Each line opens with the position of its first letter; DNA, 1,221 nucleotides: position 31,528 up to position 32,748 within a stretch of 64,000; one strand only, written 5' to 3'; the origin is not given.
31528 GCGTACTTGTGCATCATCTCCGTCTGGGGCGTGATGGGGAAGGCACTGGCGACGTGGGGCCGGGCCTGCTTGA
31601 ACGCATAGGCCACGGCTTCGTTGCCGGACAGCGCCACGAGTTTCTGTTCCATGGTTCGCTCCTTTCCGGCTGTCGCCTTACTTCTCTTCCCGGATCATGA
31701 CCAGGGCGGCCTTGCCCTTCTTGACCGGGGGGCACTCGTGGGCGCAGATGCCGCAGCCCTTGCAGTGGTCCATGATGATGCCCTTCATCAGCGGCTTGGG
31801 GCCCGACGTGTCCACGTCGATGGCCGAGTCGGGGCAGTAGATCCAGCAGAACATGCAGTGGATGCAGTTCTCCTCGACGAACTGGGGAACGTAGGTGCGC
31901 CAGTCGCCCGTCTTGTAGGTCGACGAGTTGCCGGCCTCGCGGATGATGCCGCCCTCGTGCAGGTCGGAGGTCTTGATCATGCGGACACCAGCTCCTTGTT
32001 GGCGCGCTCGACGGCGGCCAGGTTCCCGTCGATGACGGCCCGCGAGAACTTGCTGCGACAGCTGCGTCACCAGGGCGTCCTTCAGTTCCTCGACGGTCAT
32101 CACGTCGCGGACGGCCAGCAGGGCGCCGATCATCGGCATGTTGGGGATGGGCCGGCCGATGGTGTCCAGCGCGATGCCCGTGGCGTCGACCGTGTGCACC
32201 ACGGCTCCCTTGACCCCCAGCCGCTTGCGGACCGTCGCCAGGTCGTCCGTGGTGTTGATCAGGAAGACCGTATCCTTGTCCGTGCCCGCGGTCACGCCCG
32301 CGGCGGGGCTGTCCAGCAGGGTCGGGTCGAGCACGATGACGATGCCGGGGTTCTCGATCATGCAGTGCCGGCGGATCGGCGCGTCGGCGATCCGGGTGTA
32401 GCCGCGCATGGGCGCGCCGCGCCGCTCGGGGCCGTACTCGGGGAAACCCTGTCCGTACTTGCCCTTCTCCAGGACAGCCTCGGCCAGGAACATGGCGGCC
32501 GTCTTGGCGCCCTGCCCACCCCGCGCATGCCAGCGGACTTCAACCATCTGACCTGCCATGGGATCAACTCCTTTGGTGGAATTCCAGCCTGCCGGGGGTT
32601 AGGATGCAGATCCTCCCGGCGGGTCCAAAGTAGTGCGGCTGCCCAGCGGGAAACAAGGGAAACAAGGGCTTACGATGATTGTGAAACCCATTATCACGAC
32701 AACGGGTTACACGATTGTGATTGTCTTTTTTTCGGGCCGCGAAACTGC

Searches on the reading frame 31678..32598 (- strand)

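Call 92: search_protein_families(library=pfam, proteins=[window:31678-32598:-], max_evalue=0.0001)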
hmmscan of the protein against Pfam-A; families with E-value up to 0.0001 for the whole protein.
window:31678-32598:- (306 aa): 6 families
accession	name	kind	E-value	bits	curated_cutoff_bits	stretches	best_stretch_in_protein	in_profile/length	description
PF01558.24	POR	-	4.6e-32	112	27.4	1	27-182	1-156/173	Pyruvate ferredoxin/flavodoxin oxidoreductase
PF14697.11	Fer4_21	-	2e-08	34.7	35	1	242-290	5-52/59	4Fe-4S dicluster domain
PF00037.32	Fer4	-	1.1e-07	31.8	21.1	0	239-260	2-23/24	4Fe-4S binding domain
PF12838.12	Fer4_7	-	4.8e-07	30.6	27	1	244-290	1-49/52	4Fe-4S dicluster domain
PF12837.12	Fer4_6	-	4.4e-05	23.7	25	0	237-260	1-24/24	4Fe-4S binding domain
PF12797.12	Fer4_2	-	9.2e-05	22.6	24.5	0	276-290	7-21/22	4Fe-4S binding domain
